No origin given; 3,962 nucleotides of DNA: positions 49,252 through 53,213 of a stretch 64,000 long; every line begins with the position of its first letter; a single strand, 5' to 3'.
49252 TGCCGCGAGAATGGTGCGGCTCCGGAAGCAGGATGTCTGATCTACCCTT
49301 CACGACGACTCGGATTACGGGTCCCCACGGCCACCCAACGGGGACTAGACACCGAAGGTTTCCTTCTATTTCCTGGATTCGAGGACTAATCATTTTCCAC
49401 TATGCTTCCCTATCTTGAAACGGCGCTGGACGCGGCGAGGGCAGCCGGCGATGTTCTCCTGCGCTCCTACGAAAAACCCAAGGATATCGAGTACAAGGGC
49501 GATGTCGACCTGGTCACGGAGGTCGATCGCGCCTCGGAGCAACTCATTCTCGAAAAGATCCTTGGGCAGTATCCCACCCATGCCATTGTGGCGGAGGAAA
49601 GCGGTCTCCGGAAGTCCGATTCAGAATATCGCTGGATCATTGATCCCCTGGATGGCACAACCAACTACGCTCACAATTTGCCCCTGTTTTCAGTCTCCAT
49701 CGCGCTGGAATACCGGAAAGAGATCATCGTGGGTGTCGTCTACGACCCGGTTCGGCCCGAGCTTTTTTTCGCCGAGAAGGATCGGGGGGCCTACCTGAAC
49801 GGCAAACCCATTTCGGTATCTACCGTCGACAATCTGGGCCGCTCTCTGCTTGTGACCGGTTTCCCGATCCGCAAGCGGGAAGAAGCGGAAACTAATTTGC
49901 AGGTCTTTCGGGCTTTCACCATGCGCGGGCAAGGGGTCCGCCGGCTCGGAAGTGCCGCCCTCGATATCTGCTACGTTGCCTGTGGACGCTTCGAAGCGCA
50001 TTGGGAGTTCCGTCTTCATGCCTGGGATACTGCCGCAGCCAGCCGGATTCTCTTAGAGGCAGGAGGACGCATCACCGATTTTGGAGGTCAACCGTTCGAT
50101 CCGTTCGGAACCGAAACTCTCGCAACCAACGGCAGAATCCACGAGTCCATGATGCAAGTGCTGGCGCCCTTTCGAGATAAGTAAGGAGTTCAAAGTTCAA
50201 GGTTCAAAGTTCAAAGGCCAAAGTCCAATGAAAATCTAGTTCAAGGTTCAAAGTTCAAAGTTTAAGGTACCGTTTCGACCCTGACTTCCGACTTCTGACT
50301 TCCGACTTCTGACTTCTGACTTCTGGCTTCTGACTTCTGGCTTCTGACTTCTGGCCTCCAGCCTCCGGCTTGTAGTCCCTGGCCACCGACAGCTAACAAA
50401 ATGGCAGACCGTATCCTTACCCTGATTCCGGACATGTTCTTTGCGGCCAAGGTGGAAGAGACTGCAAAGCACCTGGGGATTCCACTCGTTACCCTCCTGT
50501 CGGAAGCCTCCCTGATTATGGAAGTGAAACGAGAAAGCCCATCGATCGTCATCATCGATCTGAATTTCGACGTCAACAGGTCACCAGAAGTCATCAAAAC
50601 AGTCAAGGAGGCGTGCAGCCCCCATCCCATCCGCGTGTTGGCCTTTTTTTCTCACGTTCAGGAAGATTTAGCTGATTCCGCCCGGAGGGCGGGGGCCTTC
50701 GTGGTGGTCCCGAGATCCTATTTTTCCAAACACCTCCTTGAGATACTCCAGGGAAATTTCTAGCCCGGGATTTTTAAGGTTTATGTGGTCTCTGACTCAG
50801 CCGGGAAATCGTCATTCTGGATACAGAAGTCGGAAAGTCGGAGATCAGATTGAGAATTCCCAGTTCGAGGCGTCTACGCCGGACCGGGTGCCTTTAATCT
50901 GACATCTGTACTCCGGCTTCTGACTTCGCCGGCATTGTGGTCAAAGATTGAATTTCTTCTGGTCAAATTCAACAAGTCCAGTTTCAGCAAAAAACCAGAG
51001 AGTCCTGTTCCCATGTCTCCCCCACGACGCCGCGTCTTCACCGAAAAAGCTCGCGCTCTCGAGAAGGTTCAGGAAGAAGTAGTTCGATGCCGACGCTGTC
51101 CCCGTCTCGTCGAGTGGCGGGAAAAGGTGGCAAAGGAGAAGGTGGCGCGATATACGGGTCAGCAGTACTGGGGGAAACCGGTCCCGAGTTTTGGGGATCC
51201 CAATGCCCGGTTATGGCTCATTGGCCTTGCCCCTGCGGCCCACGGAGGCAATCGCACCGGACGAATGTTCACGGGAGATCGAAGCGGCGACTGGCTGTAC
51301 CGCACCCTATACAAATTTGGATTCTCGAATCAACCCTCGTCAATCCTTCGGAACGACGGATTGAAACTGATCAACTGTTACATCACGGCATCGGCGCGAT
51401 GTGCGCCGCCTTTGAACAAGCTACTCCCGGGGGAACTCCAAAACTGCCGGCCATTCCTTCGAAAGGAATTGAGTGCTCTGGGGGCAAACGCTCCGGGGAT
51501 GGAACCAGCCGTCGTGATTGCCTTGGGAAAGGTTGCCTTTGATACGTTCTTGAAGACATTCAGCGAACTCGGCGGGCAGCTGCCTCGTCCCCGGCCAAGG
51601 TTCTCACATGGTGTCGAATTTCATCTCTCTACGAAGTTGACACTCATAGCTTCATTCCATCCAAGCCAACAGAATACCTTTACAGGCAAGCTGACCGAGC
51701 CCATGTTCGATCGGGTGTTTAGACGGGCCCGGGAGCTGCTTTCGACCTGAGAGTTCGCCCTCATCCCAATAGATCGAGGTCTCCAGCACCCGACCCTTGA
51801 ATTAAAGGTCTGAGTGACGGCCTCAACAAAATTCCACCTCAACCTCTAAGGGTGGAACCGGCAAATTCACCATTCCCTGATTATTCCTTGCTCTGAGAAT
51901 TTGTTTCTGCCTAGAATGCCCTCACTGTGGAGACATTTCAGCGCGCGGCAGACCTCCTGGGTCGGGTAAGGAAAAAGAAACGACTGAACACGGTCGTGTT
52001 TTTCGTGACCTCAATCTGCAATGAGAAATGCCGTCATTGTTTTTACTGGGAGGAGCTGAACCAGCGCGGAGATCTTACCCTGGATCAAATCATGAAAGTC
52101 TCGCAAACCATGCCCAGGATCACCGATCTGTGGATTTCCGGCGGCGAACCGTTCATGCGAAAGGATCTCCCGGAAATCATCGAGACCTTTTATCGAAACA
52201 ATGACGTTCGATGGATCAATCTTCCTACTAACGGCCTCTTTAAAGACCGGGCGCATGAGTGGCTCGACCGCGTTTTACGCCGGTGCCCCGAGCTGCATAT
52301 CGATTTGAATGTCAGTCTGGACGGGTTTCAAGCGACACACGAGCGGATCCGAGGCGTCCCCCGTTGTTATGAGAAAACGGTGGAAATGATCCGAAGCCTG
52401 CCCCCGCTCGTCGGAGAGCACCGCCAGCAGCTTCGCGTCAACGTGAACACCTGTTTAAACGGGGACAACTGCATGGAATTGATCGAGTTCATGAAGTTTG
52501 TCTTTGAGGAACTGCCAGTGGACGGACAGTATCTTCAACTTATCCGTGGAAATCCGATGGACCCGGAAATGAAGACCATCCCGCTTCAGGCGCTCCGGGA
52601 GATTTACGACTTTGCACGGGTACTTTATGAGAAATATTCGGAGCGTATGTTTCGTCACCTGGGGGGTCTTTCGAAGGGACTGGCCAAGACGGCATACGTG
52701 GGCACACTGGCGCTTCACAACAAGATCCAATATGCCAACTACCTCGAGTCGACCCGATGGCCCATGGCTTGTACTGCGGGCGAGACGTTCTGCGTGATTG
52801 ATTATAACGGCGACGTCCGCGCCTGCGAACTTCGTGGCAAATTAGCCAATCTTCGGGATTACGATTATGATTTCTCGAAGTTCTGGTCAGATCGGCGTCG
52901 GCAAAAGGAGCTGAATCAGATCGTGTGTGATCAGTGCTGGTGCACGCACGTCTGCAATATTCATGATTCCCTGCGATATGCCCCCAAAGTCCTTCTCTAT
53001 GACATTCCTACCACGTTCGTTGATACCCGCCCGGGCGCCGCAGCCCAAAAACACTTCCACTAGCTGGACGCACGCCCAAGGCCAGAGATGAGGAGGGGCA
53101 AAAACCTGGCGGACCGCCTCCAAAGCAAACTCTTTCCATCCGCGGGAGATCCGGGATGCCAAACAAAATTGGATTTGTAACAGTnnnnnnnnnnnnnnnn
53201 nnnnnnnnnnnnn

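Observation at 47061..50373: Heptamer satellite arrays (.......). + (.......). present as inverted copies bracketing a 3-kb block (moaDE-VWA-suhB), with partial copies at 50824-50932 and inside the Smr gene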

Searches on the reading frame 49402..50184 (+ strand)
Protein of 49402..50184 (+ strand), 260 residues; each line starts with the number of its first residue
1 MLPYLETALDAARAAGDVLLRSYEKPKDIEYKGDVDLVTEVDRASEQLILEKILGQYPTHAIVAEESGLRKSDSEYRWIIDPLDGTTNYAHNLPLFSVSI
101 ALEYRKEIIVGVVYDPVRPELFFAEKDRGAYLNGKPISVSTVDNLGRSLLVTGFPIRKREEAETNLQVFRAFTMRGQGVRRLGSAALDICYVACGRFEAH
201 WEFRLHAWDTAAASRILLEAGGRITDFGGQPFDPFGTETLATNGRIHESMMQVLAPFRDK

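Call 11: search_protein_families(library=pfam, proteins=[window:49402-50184:+])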
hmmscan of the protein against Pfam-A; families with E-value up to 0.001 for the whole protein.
window:49402-50184:+ (260 aa): 1 family
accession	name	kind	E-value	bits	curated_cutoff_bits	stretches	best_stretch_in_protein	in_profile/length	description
PF00459.30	Inositol_P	-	2.5e-70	237.5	27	1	4-252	5-264/271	Inositol monophosphatase family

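Call 12: find_encoding_contigs(protein=window:49402-50184:+, flank=10000, max_places=6)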
Protein window:49402-50184:+ (260 aa): no gene with exactly this product is on record in the collection.

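Call 13: find_homologous_proteins(query=window:49402-50184:+, max_evalue=1e-30)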
Query window:49402-50184:+ (260 aa): 7997 proteins with E <= 1e-30 among 8000 candidates; the best 120 are listed.
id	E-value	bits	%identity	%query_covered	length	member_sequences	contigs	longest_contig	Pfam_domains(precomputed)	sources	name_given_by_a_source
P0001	1.4e-170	583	100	100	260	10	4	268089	PF00459.31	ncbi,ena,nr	ncbi:MAG: inositol monophosphatase [Acidobacteriia bacterium]|nr:inositol monophosphatase [Terriglob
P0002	4.2e-153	526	89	100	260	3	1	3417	PF00459.31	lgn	-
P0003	1.0e-147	508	84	100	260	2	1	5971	PF00459.31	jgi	jgi:myo-inositol-1(or 4)-monophosphatase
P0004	3.4e-146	503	85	100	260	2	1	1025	PF00459.31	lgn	-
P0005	2.2e-144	497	82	100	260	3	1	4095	PF00459.31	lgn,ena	-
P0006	2.3e-142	490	80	100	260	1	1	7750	PF00459.31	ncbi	-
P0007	1.6e-141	488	81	99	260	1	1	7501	PF00459.31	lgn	-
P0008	1.5e-137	475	79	100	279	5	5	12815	PF00459.31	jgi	jgi:myo-inositol-1(or 4)-monophosphatase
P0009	2.8e-135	467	78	100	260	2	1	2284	PF00459.31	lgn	-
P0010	1.1e-132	459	75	100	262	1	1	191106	PF00459.31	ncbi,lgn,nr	ncbi:MAG: inositol monophosphatase family protein [Acidobacteriia bacterium]|nr:inositol monophospha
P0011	4.5e-108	378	67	98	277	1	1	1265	PF00459.31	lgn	-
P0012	3.4e-89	316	55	97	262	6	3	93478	PF00459.31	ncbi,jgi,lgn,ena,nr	ncbi:MAG TPA: inositol monophosphatase family protein [Nitrospinota bacterium]|nr:inositol monophosp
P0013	4.9e-89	316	57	97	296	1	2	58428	PF00459.31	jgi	jgi:myo-inositol-1(or 4)-monophosphatase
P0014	1.9e-86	307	54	97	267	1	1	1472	PF00459.31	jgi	jgi:myo-inositol-1(or 4)-monophosphatase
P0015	6.5e-86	305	55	92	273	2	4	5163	PF00459.31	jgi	-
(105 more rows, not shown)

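Call 14: find_encoding_contigs(protein=P0001, flank=10000, max_places=4)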
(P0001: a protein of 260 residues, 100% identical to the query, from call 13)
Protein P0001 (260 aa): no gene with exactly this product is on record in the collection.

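Call 15: find_encoding_contigs(protein=P0010, flank=10000, max_places=3)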
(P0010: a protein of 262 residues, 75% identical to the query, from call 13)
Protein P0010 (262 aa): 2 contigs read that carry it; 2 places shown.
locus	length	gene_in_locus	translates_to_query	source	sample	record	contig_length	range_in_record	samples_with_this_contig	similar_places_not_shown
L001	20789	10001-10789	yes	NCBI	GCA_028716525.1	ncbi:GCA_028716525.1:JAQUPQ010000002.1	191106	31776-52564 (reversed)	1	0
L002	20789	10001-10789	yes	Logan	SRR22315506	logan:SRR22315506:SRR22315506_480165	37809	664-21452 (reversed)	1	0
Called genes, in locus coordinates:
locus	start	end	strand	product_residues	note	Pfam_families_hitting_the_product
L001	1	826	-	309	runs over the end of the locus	PF13174:TPR_6 (faint), PF13428:TPR_14 (faint), PF00515:TPR_1 (weak), PF07719:TPR_2 (weak), PF13424:TPR_12 (weak), PF13432:TPR_16 (weak), PF13414:TPR_11, PF14559:TPR_19 (weak), +3 more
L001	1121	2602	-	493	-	PF13424:TPR_12 (faint)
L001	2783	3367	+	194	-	PF08334:T2SSG (weak)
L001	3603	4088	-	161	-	-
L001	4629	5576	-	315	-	PF19459:DUF5996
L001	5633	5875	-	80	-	PF02604:PhdYeFM_antitox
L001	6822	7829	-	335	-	PF07885:Ion_trans_2, PF02254:TrkA_N, PF02080:TrkA_C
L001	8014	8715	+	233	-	PF02597:ThiS, PF02391:MoaE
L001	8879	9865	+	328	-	PF00092:VWA (weak), PF13519:VWA_2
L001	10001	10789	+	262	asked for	PF00459:Inositol_P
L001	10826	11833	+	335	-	PF08240:ADH_N, PF00107:ADH_zinc_N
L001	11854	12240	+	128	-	-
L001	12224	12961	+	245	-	PF03167:UDG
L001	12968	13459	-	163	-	PF07681:DoxX (weak)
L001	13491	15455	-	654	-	PF13522:GATase_6, PF13537:GATase_7, PF00733:Asn_synthase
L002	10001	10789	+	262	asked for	PF00459:Inositol_P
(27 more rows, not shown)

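Call 19: find_encoding_contigs(protein=P0002, flank=10000, max_places=2)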
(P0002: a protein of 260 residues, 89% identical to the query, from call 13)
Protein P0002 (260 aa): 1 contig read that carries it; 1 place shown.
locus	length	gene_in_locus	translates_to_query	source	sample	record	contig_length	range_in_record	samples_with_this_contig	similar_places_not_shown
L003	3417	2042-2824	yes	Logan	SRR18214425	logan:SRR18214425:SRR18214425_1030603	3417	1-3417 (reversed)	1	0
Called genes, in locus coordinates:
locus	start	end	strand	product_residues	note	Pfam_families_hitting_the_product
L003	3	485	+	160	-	?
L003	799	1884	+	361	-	PF00092:VWA (weak), PF13519:VWA_2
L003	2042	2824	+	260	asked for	PF00459:Inositol_P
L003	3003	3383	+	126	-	-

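Call 20: find_encoding_contigs(protein=P0003, flank=10000, max_places=2)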
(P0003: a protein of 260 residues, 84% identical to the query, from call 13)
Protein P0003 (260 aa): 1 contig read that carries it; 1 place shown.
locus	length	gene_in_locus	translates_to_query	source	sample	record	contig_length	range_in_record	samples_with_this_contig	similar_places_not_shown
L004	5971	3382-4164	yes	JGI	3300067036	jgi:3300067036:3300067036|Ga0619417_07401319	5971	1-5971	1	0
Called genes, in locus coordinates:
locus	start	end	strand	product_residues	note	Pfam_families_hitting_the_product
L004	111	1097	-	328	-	PF07885:Ion_trans_2, PF02254:TrkA_N, PF02080:TrkA_C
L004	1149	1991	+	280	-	PF02597:ThiS, PF02391:MoaE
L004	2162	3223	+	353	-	PF05762:VWA_CoxE (weak), PF00092:VWA, PF13519:VWA_2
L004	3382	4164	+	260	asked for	PF00459:Inositol_P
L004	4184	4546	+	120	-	-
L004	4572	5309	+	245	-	PF03167:UDG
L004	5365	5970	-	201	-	?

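Call 21: find_encoding_contigs(protein=P0006, flank=10000, max_places=2)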
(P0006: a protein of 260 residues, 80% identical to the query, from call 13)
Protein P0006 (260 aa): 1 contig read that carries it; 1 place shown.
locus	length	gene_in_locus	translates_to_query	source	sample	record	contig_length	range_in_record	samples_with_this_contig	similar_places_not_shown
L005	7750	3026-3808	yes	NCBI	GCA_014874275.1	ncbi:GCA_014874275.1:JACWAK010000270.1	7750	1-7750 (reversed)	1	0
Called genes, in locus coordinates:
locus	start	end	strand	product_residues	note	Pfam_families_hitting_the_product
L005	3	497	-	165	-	?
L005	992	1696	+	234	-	PF02597:ThiS, PF02391:MoaE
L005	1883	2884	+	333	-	PF00092:VWA (weak), PF13519:VWA_2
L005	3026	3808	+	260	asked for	PF00459:Inositol_P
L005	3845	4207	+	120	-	PF00072:Response_reg (weak)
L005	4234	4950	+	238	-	PF03167:UDG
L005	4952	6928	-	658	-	PF13522:GATase_6, PF12481:DUF3700 (weak), PF13537:GATase_7, PF00733:Asn_synthase, PF06508:QueC (faint)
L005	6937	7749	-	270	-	?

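Call 22: find_encoding_contigs(protein=P0008, flank=10000, max_places=3)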
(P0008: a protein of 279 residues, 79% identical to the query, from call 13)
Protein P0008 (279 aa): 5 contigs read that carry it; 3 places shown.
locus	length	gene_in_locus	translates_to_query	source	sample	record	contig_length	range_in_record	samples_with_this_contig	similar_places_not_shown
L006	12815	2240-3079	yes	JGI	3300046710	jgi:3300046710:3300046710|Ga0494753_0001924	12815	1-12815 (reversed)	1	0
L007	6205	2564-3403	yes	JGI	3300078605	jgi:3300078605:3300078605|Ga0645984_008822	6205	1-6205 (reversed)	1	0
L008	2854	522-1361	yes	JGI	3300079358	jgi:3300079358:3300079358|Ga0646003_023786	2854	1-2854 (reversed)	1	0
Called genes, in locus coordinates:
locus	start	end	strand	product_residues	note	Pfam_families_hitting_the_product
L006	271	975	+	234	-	PF02597:ThiS, PF02391:MoaE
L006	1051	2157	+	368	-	PF00092:VWA (weak), PF13519:VWA_2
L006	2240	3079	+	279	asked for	PF00459:Inositol_P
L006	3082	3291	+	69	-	-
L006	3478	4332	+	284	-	PF13738:Pyr_redox_3, PF07992:Pyr_redox_2, PF13434:Lys_Orn_oxgnase (weak), PF01266:DAO (faint), PF00070:Pyr_redox (weak)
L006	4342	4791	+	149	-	PF09424:YqeY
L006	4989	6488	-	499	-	-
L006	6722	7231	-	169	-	-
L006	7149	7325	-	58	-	-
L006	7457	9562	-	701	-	PF00009:GTP_EFTU, PF22042:EF-G_D2, PF03144:GTP_EFTU_D2 (weak), PF14492:EFG_III, PF03764:EFG_IV, PF00679:EFG_C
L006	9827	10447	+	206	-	PF09335:VTT_dom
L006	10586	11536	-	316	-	PF03706:LPG_synthase_TM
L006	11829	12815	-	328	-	?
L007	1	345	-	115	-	?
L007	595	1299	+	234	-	PF02597:ThiS, PF02391:MoaE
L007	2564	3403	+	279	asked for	PF00459:Inositol_P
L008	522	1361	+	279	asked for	PF00459:Inositol_P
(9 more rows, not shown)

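Call 38: list_cluster_members(proteins=[P0001])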
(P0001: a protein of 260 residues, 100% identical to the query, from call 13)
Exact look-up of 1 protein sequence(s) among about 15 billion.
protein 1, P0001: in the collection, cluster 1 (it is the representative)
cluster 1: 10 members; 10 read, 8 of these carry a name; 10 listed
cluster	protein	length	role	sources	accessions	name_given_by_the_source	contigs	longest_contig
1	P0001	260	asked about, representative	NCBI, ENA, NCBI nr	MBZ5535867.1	MAG: inositol monophosphatase [Acidobacteriia bacterium] | inositol monophosphatase [Terriglobia bacterium]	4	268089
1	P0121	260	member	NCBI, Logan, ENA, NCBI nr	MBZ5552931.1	MAG: inositol monophosphatase [Acidobacteriia bacterium] | inositol monophosphatase [Terriglobia bacterium]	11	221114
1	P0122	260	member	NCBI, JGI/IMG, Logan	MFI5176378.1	MAG: inositol monophosphatase family protein [Terriglobia bacterium] | myo-inositol-1(or 4)-monophosphatase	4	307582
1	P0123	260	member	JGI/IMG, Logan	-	myo-inositol-1(or 4)-monophosphatase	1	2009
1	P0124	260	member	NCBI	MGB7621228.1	MAG: inositol monophosphatase family protein [Terriglobia bacterium]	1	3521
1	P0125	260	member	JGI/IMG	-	myo-inositol-1(or 4)-monophosphatase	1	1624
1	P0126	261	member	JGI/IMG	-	myo-inositol-1(or 4)-monophosphatase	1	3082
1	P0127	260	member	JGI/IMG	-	myo-inositol-1(or 4)-monophosphatase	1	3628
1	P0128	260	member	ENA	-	-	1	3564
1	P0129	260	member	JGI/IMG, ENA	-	-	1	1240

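Call 39: find_encoding_contigs(protein=P0121, flank=10000, max_places=6)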
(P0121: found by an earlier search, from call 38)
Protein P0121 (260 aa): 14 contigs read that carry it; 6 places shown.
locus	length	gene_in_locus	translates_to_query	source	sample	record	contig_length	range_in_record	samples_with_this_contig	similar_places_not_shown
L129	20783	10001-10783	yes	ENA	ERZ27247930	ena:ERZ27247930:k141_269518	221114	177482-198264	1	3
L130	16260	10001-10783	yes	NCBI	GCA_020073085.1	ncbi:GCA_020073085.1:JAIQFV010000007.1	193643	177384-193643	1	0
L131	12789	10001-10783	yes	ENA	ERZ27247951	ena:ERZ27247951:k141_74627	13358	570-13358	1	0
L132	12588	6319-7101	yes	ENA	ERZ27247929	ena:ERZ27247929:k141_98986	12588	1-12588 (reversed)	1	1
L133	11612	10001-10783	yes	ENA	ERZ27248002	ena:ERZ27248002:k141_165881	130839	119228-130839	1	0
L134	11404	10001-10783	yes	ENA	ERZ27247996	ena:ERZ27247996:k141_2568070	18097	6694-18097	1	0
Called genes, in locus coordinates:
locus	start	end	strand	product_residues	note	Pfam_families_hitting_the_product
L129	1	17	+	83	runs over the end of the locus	PF00578:AhpC-TSA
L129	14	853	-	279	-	PF01416:PseudoU_synth_1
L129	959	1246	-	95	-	PF01713:Smr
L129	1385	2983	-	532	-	PF01642:MM_CoA_mutase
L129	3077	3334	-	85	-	-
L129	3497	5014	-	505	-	PF07719:TPR_2 (faint), PF13424:TPR_12 (weak)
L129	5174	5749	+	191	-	PF08334:T2SSG (weak)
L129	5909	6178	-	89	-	PF00578:AhpC-TSA, PF08534:Redoxin (weak)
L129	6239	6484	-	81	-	PF00578:AhpC-TSA (weak)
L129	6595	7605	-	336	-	PF07885:Ion_trans_2, PF02254:TrkA_N, PF02080:TrkA_C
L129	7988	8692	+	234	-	PF02597:ThiS, PF02391:MoaE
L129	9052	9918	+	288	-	PF13519:VWA_2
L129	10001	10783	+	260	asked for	PF00459:Inositol_P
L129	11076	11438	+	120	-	-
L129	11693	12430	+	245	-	PF03167:UDG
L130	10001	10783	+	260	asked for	PF00459:Inositol_P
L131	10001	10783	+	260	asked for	PF00459:Inositol_P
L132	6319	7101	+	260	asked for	PF00459:Inositol_P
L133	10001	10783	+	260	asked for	PF00459:Inositol_P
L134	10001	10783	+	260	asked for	PF00459:Inositol_P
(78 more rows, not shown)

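Call 40: find_encoding_contigs(protein=P0122, flank=10000, max_places=4)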
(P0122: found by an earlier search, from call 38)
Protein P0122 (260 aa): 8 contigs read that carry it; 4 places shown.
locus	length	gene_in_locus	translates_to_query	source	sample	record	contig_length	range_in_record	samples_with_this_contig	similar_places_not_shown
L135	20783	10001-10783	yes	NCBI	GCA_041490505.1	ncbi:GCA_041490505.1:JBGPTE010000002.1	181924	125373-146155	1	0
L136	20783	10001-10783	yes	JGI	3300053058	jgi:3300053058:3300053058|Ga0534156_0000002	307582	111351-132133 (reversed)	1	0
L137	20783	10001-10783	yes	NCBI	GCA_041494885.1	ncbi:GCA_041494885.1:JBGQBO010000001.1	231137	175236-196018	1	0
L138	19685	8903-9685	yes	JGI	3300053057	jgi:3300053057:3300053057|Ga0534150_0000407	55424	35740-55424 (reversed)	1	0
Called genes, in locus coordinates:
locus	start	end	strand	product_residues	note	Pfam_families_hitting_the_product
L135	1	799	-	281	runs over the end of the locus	PF01416:PseudoU_synth_1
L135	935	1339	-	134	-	PF01713:Smr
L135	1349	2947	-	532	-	PF01642:MM_CoA_mutase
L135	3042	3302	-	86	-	-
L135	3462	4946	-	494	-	PF07719:TPR_2 (faint), PF13424:TPR_12 (weak)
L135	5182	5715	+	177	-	PF08334:T2SSG (weak)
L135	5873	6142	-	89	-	PF00578:AhpC-TSA, PF08534:Redoxin (weak)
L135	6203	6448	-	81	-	PF00578:AhpC-TSA (weak)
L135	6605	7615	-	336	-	PF07885:Ion_trans_2, PF02254:TrkA_N, PF02080:TrkA_C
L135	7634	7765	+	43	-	-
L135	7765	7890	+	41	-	-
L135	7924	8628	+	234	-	PF02597:ThiS, PF02391:MoaE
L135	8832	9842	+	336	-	PF00092:VWA (weak), PF13519:VWA_2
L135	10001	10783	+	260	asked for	PF00459:Inositol_P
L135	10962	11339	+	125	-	-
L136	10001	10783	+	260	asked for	PF00459:Inositol_P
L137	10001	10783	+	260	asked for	PF00459:Inositol_P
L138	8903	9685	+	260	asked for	PF00459:Inositol_P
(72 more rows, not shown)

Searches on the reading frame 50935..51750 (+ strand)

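Call 11: search_protein_families(library=pfam, proteins=[window:50935-51750:+])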
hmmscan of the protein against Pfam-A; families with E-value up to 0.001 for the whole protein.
window:50935-51750:+ (271 aa): 1 family
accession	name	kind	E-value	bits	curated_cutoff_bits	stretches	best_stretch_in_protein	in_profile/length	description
PF03167.25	UDG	-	2e-26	93.2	24.3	1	84-264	1-139/141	Uracil DNA glycosylase superfamily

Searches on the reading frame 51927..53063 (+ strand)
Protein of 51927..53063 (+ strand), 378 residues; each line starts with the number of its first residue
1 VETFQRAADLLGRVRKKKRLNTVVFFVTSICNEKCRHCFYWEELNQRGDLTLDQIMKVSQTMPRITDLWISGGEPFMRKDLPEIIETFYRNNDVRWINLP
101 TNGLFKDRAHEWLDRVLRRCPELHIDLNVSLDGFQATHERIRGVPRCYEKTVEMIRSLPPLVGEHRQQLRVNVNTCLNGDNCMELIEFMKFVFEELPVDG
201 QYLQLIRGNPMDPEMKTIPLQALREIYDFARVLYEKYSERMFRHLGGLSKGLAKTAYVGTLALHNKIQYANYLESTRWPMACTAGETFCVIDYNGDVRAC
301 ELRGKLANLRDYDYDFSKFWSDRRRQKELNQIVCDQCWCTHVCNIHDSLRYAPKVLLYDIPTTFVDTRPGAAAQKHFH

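Call 11: search_protein_families(library=pfam, proteins=[window:51927-53063:+])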
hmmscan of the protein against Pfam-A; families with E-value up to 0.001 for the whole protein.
window:51927-53063:+ (378 aa): 2 families
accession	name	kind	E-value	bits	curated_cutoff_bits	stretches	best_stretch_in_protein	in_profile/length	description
PF04055.27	Radical_SAM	-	1.8e-13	51.4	29.5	1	27-158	3-136/166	Radical SAM superfamily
PF13353.11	Fer4_12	-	0.00027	21.7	22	1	24-90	9-79/137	4Fe-4S single cluster domain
